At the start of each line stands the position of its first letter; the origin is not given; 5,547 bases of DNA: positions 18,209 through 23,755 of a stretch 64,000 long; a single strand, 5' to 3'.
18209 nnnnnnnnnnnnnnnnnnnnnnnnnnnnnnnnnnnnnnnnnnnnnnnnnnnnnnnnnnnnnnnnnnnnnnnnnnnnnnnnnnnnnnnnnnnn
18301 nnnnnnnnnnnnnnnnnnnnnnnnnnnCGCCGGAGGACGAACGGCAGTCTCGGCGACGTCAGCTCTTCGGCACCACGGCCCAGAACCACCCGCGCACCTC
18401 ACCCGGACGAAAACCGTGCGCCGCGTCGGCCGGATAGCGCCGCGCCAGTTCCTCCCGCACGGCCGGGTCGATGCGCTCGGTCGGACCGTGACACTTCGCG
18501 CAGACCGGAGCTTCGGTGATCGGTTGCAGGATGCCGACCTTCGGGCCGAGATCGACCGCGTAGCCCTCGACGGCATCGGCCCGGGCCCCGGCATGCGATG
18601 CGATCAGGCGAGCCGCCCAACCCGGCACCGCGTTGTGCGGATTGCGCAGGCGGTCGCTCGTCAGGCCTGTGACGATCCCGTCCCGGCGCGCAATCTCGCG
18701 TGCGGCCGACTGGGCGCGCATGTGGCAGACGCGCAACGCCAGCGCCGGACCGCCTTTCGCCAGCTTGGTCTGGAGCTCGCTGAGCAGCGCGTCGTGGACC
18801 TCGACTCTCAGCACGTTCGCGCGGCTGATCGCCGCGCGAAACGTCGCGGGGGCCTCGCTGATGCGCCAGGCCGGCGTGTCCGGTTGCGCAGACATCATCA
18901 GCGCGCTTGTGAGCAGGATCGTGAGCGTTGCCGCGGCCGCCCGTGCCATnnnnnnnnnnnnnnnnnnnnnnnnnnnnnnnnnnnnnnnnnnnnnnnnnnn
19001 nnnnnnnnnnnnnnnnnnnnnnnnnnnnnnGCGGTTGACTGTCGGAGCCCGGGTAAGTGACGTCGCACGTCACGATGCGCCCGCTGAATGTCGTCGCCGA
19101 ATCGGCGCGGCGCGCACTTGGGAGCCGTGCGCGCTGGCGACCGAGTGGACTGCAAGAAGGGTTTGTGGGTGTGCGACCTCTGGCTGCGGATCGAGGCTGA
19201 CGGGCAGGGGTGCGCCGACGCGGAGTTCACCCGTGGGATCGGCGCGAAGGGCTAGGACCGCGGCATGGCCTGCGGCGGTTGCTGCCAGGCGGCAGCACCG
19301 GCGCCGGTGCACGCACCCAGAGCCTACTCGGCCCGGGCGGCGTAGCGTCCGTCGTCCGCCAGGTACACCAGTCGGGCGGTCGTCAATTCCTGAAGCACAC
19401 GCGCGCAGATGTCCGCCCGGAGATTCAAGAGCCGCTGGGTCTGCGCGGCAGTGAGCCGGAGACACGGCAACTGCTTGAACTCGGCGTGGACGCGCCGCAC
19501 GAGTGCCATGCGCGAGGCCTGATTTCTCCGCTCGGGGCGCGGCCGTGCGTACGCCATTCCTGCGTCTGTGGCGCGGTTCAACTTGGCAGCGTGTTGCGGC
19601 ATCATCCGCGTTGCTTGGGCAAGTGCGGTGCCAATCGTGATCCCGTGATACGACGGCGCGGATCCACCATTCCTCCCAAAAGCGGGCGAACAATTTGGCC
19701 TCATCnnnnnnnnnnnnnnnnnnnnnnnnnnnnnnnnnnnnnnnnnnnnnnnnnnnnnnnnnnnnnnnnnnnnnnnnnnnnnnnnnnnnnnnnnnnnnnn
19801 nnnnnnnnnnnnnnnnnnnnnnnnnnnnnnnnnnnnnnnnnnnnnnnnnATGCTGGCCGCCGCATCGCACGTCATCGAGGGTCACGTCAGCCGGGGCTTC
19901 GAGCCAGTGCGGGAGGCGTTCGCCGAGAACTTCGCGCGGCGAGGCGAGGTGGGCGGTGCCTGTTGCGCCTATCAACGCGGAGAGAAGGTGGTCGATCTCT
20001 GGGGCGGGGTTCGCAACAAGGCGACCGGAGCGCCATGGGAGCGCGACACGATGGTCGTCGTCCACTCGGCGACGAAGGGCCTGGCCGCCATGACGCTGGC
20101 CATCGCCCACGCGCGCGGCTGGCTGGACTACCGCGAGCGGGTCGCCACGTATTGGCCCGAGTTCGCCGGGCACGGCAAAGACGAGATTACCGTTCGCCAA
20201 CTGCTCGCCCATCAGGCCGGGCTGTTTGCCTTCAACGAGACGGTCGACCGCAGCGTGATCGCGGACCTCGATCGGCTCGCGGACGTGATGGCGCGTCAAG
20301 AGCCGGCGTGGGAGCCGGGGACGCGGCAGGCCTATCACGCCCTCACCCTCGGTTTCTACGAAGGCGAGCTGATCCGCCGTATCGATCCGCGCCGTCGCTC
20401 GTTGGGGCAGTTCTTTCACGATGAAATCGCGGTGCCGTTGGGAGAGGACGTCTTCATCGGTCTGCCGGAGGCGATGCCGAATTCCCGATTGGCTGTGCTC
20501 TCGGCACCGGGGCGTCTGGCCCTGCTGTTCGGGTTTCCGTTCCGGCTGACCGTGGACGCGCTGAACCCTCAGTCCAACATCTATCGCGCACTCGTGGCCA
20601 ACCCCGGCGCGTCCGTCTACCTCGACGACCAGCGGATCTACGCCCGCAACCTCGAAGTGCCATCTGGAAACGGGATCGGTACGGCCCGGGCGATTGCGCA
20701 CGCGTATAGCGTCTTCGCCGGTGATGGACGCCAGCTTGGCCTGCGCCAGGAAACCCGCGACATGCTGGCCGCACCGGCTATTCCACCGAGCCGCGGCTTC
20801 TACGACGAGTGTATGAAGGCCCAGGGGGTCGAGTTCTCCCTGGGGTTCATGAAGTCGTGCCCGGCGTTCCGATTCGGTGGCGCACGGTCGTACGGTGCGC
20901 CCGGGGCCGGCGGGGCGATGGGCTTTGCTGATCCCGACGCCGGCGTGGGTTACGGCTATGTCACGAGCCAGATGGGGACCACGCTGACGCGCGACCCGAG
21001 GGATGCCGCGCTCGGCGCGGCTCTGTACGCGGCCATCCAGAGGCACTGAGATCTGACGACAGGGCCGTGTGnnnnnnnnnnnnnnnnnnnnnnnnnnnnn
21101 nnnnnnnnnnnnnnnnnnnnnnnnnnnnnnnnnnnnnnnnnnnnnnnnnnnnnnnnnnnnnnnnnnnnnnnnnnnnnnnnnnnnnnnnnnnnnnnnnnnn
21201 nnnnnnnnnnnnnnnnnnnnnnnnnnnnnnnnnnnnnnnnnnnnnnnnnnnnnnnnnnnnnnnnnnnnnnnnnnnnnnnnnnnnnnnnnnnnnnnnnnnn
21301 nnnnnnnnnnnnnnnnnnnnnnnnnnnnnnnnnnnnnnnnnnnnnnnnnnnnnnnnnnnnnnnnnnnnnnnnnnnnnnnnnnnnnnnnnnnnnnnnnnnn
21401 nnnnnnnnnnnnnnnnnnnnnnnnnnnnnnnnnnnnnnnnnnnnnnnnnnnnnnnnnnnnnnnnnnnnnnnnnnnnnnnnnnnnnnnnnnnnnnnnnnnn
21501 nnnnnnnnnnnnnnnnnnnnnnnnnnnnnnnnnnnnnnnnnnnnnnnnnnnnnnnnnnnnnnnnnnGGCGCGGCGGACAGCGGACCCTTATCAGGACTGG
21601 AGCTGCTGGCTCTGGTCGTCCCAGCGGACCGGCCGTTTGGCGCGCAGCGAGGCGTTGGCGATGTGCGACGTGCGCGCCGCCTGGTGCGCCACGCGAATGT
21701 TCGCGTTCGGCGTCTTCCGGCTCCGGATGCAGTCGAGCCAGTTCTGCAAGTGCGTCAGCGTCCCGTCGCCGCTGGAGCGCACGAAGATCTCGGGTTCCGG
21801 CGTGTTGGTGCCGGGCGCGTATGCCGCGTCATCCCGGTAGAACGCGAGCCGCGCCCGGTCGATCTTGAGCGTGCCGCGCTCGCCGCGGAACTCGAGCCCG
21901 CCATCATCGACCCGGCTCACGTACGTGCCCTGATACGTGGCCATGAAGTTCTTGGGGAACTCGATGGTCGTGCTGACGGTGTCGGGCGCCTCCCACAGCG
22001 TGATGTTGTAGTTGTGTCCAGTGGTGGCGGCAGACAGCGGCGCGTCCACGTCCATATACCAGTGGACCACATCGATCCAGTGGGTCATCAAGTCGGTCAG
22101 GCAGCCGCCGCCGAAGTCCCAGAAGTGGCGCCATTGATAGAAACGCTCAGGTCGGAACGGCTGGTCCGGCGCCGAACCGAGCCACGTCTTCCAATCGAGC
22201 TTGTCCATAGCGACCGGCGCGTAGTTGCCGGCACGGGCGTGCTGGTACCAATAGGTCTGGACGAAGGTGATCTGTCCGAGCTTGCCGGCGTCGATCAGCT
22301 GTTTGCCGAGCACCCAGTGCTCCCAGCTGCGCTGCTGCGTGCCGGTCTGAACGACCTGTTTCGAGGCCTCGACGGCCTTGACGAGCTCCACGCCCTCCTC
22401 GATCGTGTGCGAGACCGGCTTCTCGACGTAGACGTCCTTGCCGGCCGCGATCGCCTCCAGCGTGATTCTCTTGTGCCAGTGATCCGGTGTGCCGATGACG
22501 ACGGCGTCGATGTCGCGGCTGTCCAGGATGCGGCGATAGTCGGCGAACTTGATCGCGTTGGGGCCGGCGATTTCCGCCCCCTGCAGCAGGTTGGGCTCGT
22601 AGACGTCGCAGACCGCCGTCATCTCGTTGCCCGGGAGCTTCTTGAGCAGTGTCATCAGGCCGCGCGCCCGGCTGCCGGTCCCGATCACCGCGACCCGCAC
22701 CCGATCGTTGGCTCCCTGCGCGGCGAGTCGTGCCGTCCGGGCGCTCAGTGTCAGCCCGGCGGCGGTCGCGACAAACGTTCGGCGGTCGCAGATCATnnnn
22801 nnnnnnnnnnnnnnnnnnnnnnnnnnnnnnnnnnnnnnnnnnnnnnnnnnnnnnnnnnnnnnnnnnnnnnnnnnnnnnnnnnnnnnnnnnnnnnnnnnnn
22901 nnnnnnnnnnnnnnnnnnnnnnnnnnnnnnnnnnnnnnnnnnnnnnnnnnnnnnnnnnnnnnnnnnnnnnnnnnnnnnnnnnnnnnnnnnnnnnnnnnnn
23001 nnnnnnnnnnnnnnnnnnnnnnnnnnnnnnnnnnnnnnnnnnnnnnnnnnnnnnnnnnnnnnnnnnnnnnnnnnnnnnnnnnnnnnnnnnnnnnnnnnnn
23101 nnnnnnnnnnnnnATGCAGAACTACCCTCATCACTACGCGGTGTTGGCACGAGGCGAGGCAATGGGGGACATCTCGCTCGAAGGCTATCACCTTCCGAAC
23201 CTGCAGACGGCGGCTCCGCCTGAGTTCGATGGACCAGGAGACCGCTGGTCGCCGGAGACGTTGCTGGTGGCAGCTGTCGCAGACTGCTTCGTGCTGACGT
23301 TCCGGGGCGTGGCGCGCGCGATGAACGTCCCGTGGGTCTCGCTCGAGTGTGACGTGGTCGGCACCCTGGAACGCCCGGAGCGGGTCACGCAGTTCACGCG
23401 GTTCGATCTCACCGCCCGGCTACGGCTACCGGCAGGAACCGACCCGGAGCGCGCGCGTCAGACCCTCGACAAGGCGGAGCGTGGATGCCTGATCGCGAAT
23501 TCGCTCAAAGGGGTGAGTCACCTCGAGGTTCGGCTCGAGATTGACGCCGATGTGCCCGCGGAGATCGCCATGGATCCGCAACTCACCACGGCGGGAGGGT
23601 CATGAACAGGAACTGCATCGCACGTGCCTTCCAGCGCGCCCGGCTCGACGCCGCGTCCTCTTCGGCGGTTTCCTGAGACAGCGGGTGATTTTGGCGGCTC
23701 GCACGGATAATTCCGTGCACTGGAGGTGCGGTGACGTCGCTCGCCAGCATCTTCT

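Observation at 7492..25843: Dense cluster of sigma-54 (-24/-12) promoters defining a USP-centred stress regulon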

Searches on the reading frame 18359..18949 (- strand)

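Call 6: search_protein_families(library=pfam, proteins=[window:18359-18949:-])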
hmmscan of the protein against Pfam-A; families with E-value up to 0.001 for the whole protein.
window:18359-18949:- (196 aa): 1 family
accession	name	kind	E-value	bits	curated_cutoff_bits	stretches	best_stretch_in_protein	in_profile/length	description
PF11845.13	Tll0287-like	-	1.7e-10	41.9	24.1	1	59-194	26-144/144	Tll0287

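Call 38: search_protein_families(library=ncbifam, proteins=[window:18359-18949:-], max_evalue=0.01)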
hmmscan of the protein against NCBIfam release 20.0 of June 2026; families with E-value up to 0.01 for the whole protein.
window:18359-18949:- (196 aa): 0 families

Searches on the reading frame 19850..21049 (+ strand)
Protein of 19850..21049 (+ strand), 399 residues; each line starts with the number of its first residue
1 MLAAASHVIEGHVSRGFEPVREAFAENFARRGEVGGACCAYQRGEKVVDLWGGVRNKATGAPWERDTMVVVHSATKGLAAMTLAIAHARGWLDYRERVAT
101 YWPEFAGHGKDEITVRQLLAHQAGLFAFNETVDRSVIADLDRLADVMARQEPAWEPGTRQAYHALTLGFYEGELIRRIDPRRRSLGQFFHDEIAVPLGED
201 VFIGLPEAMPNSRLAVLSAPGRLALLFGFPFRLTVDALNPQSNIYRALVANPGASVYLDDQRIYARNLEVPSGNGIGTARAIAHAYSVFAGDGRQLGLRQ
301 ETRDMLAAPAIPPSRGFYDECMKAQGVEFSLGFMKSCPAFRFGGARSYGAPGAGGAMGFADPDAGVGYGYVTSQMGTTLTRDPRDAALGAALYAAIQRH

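Call 7: search_protein_families(library=pfam, proteins=[window:19850-21049:+])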
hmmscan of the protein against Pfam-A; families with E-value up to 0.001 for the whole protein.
window:19850-21049:+ (399 aa): 1 family
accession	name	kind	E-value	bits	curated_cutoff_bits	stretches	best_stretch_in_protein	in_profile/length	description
PF00144.29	Beta-lactamase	-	1.2e-51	176.3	27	1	23-385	4-321/329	Beta-lactamase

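Call 38: search_protein_families(library=ncbifam, proteins=[window:19850-21049:+], max_evalue=0.01)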
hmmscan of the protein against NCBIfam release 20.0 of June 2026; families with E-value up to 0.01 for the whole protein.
window:19850-21049:+ (399 aa): 39 families (the best 25 are shown)
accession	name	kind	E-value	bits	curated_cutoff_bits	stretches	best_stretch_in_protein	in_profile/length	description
NF052353.1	EstBLacLipLMycb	equivalog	6.6e-55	186.7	650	1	5-381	11-377/420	esterase/beta-lactamase LipL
NF038269.1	lipase_LipE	equivalog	8.4e-18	64.7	750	1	59-198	78-216/407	lipase LipE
NF033085.1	bla_class_C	equivalog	1.3e-10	40.7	415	1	39-170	27-154/356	class C beta-lactamase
NF045671.1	blaPNC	exception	8.3e-08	31.5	750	1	53-170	81-195/401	PNC family class C beta-lactamase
NF033575.1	blaRHO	exception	1.1e-07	31.1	825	1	23-169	34-175/380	RHO family class C beta-lactamase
NF038089.1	blaYRC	exception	1.4e-07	30.9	870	1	44-174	56-181/381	YRC family class C beta-lactamase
NF038366.1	blaSFDC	exception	2.4e-07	30.2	840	1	37-175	49-183/382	SFDC family class C beta-lactamase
NF000185.2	BlaEC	exception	4.1e-07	29.3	850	1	45-172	53-176/377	BlaEC family class C beta-lactamase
NF041665.1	blaPSZ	exception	5e-07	29.1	850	1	43-197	54-201/379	PSZ family class C beta-lactamase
NF041741.1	blaAMZ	exception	7e-07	28.9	825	1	30-169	46-182/396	AMZ family class C beta-lactamase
NF053709.1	blaAKO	exception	7.2e-07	28.5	875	1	41-170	53-178/381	AKO family class C beta-lactamase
NF041662.1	ampC_Kaer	exception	1.4e-06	27.3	825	1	44-196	56-201/381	AmpC-Kaer family extended-spectrum class C beta-lactamase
NF000423.2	blaSRT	exception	1.5e-06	27.7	860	1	52-169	59-172/378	SRT/SST family class C beta-lactamase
NF000187.3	BlaMIR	exception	1.6e-06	27.5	882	1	57-172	68-180/381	MIR family cephalosporin-hydrolyzing class C beta-lactamase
NF033700.1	blaCMA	exception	2.2e-06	26.9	887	1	43-169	49-170/375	CMA family class C beta-lactamase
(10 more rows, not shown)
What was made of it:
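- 19850..21049 (+): Beta-lactamase-fold serine hydrolase (LipL/EstB-like). Calls 7, 38.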

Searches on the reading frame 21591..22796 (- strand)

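Call 7: search_protein_families(library=pfam, proteins=[window:21591-22796:-])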
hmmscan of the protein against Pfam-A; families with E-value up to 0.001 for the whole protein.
window:21591-22796:- (401 aa): 4 families
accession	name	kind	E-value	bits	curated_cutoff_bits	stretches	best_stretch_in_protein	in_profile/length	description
PF01408.29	GFO_IDH_MocA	-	1.2e-19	71.6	24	1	33-152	1-119/120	Oxidoreductase family, NAD-binding Rossmann fold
PF02894.22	GFO_IDH_MocA_C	-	3.4e-17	63.4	22.9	1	203-390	30-216/218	Oxidoreductase family, C-terminal alpha/beta domain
PF22725.1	GFO_IDH_MocA_C3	-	3.8e-16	59.6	27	1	165-310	5-123/124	GFO/IDH/MocA C-terminal domain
PF19051.5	GFO_IDH_MocA_C2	-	4.7e-12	46.4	23.3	1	197-252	49-105/254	Oxidoreductase family, C-terminal alpha/beta domain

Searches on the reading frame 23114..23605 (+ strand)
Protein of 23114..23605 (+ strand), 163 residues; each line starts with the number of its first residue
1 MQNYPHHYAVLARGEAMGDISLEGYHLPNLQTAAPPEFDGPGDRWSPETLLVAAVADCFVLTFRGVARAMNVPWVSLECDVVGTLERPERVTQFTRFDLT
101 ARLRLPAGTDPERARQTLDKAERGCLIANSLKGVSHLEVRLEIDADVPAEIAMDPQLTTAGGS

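Call 7: search_protein_families(library=pfam, proteins=[window:23114-23605:+])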
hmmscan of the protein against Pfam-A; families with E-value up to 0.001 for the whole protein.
window:23114-23605:+ (163 aa): 1 family
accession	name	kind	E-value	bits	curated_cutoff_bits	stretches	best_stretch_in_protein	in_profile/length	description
PF02566.24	OsmC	-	1.3e-15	58.1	27.5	1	40-135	1-95/100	OsmC-like protein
